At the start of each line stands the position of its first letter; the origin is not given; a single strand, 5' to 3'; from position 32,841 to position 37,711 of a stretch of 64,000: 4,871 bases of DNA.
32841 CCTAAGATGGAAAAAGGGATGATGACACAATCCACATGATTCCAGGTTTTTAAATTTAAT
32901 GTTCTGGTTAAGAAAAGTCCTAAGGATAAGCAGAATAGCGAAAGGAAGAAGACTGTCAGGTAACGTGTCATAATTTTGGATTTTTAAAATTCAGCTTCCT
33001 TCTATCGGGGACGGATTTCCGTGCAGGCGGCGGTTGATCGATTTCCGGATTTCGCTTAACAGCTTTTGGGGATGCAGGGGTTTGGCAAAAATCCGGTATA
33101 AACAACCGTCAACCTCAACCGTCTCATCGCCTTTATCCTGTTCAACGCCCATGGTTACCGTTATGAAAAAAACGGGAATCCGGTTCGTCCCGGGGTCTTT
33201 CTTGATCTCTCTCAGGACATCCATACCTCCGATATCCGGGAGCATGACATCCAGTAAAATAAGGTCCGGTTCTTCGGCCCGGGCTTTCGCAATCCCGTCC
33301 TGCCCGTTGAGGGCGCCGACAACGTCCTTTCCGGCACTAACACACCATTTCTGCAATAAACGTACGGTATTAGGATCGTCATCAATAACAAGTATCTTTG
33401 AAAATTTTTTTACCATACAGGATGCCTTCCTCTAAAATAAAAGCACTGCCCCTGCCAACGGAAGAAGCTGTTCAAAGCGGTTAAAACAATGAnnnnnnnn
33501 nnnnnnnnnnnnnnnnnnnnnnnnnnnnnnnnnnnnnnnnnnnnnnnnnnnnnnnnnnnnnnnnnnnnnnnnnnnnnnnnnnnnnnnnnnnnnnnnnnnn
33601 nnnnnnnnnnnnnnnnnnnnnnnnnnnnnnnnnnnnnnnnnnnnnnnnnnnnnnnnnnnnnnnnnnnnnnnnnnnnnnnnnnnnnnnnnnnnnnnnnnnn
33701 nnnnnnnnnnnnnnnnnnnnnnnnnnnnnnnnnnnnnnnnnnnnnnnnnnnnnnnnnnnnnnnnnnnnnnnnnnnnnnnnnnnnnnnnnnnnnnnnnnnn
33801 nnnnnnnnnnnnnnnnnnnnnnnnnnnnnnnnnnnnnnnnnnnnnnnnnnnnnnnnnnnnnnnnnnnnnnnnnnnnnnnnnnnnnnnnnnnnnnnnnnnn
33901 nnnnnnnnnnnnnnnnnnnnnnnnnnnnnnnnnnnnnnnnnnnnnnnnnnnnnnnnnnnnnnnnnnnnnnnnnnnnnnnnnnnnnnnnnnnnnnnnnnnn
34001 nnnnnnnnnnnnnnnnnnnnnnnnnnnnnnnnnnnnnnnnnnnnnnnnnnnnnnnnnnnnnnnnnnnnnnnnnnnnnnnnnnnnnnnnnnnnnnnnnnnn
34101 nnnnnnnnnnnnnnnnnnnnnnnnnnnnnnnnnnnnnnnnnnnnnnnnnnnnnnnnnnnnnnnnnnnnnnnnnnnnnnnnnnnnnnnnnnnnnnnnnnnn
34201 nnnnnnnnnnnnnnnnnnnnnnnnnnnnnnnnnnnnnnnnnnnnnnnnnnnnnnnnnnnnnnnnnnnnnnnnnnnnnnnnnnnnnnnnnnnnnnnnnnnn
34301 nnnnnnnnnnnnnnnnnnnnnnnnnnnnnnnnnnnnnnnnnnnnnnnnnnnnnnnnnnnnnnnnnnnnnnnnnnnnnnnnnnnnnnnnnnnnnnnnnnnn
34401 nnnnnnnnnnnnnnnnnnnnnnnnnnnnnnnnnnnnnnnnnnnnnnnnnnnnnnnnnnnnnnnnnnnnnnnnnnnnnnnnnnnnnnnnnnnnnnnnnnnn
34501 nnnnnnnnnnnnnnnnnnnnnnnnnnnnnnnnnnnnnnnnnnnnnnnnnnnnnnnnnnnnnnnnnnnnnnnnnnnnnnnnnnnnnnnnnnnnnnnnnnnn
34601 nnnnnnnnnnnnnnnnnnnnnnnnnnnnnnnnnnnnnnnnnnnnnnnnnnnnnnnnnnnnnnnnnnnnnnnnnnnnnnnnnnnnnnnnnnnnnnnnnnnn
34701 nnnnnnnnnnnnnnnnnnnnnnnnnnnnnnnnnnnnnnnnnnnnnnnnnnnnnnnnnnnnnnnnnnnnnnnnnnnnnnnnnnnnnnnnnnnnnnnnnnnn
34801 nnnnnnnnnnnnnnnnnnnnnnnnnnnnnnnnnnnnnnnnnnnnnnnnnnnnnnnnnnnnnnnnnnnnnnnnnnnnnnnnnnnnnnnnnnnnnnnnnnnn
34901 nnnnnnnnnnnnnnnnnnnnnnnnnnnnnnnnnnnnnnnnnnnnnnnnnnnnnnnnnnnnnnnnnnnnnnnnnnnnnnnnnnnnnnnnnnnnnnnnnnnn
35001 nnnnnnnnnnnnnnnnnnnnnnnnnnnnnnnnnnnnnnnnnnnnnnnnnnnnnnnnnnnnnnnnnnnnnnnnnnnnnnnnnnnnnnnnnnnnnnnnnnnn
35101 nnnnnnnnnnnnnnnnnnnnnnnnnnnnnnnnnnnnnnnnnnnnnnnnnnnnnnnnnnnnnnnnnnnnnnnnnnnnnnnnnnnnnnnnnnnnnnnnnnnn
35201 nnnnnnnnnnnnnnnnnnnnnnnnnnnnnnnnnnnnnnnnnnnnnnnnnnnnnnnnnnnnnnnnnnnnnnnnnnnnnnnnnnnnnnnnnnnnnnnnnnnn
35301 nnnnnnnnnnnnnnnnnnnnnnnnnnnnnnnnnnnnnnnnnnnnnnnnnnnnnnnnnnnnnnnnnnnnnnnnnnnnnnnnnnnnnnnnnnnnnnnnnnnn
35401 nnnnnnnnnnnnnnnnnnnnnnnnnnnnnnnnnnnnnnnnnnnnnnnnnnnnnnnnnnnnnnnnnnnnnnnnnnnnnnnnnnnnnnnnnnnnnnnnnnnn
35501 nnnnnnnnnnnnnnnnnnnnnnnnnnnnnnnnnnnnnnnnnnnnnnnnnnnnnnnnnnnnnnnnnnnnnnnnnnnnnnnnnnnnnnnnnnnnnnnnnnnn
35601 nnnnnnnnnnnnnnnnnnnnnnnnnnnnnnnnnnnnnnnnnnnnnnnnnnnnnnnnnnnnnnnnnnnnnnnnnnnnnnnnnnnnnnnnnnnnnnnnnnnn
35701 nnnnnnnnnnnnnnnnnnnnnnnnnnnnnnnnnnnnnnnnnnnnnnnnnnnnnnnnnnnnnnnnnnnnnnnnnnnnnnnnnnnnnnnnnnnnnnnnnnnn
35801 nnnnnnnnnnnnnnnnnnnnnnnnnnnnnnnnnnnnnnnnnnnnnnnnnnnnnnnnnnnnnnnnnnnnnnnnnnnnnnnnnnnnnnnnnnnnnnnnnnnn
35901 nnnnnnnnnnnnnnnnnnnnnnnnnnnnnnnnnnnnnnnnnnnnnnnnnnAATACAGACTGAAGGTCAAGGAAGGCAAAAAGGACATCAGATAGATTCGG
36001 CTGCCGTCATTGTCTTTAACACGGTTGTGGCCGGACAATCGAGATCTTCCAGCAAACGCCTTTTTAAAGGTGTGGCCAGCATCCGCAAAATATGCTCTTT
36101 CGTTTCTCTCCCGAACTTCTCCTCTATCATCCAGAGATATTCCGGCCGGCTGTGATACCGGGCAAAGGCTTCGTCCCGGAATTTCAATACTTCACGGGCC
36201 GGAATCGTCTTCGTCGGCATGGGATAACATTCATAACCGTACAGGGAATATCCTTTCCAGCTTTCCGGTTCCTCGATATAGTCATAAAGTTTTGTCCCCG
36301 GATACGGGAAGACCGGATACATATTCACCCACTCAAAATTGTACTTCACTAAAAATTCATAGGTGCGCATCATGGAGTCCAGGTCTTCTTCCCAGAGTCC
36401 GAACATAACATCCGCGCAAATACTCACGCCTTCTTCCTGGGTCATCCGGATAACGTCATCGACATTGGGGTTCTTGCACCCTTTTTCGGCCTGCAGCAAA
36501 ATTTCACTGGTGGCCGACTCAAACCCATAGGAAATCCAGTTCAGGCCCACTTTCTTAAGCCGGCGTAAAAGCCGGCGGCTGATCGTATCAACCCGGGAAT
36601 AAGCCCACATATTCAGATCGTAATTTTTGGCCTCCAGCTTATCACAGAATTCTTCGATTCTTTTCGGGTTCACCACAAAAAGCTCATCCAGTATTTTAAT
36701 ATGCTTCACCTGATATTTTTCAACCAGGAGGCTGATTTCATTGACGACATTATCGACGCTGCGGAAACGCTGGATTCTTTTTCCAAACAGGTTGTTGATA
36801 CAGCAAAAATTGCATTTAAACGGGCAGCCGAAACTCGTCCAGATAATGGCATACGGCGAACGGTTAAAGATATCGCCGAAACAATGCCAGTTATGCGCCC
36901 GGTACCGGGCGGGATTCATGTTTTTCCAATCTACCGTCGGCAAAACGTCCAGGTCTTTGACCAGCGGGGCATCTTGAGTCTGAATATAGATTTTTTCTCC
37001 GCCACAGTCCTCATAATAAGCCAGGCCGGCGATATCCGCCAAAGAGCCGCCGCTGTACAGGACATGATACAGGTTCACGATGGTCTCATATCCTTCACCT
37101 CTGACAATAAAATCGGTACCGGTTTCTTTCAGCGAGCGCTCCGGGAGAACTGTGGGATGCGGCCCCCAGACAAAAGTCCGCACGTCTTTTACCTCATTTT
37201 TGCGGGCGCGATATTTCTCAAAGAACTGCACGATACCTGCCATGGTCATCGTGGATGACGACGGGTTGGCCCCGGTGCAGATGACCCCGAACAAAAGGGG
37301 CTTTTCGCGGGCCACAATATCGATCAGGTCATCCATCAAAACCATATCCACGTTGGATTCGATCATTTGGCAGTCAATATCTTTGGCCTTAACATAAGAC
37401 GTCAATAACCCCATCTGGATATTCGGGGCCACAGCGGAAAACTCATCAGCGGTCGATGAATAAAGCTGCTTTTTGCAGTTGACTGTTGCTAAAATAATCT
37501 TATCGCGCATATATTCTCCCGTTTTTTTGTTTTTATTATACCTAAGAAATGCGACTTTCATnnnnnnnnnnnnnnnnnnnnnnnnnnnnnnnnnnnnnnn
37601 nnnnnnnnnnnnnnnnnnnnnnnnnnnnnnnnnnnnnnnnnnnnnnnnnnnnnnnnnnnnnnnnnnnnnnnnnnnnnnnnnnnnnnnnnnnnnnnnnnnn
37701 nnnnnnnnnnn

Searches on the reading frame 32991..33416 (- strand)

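Call 55: search_protein_families(library=pfam, proteins=[window:32991-33416:-])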
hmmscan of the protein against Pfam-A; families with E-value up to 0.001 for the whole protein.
window:32991-33416:- (141 aa): 1 family
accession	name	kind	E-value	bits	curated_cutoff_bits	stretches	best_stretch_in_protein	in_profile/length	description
PF00072.30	Response_reg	-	7.6e-18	65.1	30.2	1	8-123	1-110/111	Response regulator receiver domain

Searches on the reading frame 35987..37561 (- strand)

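Call 56: search_protein_families(library=pfam, proteins=[window:35987-37561:-])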
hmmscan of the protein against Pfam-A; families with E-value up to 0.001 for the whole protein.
window:35987-37561:- (524 aa): 2 families
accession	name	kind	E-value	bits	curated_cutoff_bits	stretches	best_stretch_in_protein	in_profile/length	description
PF04055.27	Radical_SAM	-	7.8e-15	55.9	29.5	1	243-404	4-166/166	Radical SAM superfamily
PF02310.24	B12-binding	-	1.5e-11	44.6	32.1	1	43-164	10-120/121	B12 binding domain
